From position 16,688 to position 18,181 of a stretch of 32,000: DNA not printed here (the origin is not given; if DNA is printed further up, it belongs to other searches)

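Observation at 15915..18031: Translationally coupled DUF3644-like plus SIR2-like gene pair: candidate two-gene NAD+-depletion defence system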

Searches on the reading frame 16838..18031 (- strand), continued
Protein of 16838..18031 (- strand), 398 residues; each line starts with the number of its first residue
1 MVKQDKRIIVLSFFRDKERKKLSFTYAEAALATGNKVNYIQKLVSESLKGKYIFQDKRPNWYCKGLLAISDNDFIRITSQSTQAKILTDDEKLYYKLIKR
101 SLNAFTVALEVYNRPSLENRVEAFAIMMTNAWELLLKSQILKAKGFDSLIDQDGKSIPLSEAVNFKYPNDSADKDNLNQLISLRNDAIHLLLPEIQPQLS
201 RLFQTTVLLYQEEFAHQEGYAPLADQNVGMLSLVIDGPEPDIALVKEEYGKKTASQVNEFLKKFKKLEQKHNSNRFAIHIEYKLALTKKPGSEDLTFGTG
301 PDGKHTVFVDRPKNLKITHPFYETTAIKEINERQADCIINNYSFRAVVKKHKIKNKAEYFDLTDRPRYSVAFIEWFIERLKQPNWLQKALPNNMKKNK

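Call 40: predict_structure(alignment_id=A2)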
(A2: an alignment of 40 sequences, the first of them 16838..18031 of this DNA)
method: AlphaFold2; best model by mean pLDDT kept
length: 398 residues; sequences in the alignment: 40
mean_pLDDT: 80.2   pTM: 0.51
mean pLDDT of the five models: 80.2, 79.0, 79.0, 78.4, 74.7
residues with pLDDT >= 90: 136; 70-90: 186; 50-70: 30; < 50: 46
segments of 3 or more residues with pLDDT < 50: 1-3, 81-83, 227-231, 280-288, 292-312, 396-398
pLDDT, mean of each block of 10 residues (from residue 1): 69 93 92 89 86 87 89 76 65 94 91 80 92 96 92 91 93 92 87 80 86 85 55 55 87 90 87 67 44 44 40 69 92 87 89 86 83 92 82 52
secondary structure, 60 per line:
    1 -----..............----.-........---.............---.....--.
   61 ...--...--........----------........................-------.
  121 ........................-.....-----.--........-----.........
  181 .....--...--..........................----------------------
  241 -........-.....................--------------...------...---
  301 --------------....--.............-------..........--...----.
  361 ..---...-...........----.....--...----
elements in order: H6-19 H26-33 H37-48 E53-57 E60-63 H71-78 H89-112 H120-144 H146-149 H159-166 H172-185 H193-218 H242-249 H251-271 E286-288 E295-297 H315-318 H323-333 H341-350 E360-362 E366-368 H370-380 H385-389

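Call 45: fold_search(model_id=the predicted structure, library=pdb)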
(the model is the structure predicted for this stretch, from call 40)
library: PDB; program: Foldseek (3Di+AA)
matches with E <= 10: 587; with E <= 0.001: 0
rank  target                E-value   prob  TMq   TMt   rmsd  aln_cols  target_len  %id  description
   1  1e2x                  1.6e-02  0.72  0.14  0.21  16.1       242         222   11  FadR, fatty acid responsive transcription factor from E. coli (released 2000-12-03)
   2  1hw1_A                2.7e-02  0.69  0.15  0.22  16.0       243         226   10  THE FADR-DNA COMPLEX: TRANSCRIPTIONAL CONTROL OF FATTY ACID METABOLISM IN ESCHERICHIA COLI (released 2001-01-24)
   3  1h9g                  5.1e-02  0.66  0.16  0.24  15.2       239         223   10  FadR, FATTY ACID RESPONSIVE TRANSCRIPTION FACTOR FROM E. COLI, in complex with myristoyl-CoA (released 2001-03-09)
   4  8y3z_A                9.1e-02  0.35  0.15  0.20  18.5       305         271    8  VcFadRqm, Genetically engineered mutants of Vibrio cholerae fadR, in Complex with DNA (released 2025-02-05)
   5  2di3_B                1.5e-01  0.28  0.14  0.21  17.1       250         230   12  Crystal structure of the transcriptional factor CGL2915 from Corynebacterium glutamicum (released 2007-03-28)
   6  1hw2_A                1.9e-01  0.35  0.16  0.23  15.9       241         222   11  FADR-DNA COMPLEX: TRANSCRIPTIONAL CONTROL OF FATTY ACID METABOLISM IN ECHERICHIA COLI (released 2001-01-22)
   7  7bxo_D                2.1e-01  0.97  0.22  0.55   4.9       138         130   14  Crystal structure of the toxin-antitoxin with AMP-PNP (released 2020-09-30)
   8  9ca3_B                2.3e-01  0.18  0.12  0.17  21.3       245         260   14  Crystal structure of MarE C280S in complex with cyanide bound heme and its native substrate, beta-methyl-L-tryptophan (released 2025-04-02)
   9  7bxo_G                2.7e-01  0.89  0.19  0.46   5.6       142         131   13  Crystal structure of the toxin-antitoxin with AMP-PNP (released 2020-09-30)
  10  9ca3_A                2.7e-01  0.18  0.12  0.18  20.3       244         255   13  Crystal structure of MarE C280S in complex with cyanide bound heme and its native substrate, beta-methyl-L-tryptophan (released 2025-04-02)
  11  8twt_A                2.8e-01  0.21  0.15  0.20  12.0       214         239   13  Crystal structure of nitrile synthase AetD with substrate bound and cofactor partially assembled (released 2024-08-28)
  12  7bxo_F                2.9e-01  0.97  0.23  0.58   4.7       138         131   14  Crystal structure of the toxin-antitoxin with AMP-PNP (released 2020-09-30)
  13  7bxo_H                3.4e-01  0.95  0.23  0.56   4.7       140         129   15  Crystal structure of the toxin-antitoxin with AMP-PNP (released 2020-09-30)
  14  5yep_C                3.7e-01  0.97  0.23  0.58   4.8       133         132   14  Crystal structure of SO_3166-SO_3165 from Shewanella oneidensis (released 2018-03-28)
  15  8xdj_C                3.7e-01  0.89  0.23  0.53   4.9       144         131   10  Crystal structure of AMPylated HEPN toxin (released 2024-12-18)
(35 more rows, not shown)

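Call 79: search_protein_families(library=phrogs, proteins=[window:16838-18031:-], max_evalue=0.01)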
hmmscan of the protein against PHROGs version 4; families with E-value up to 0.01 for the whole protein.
window:16838-18031:- (398 aa): 1 family
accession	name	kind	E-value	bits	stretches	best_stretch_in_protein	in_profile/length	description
phrog_9605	-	unknown function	1.2e-53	183.4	1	91-388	4-324/333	-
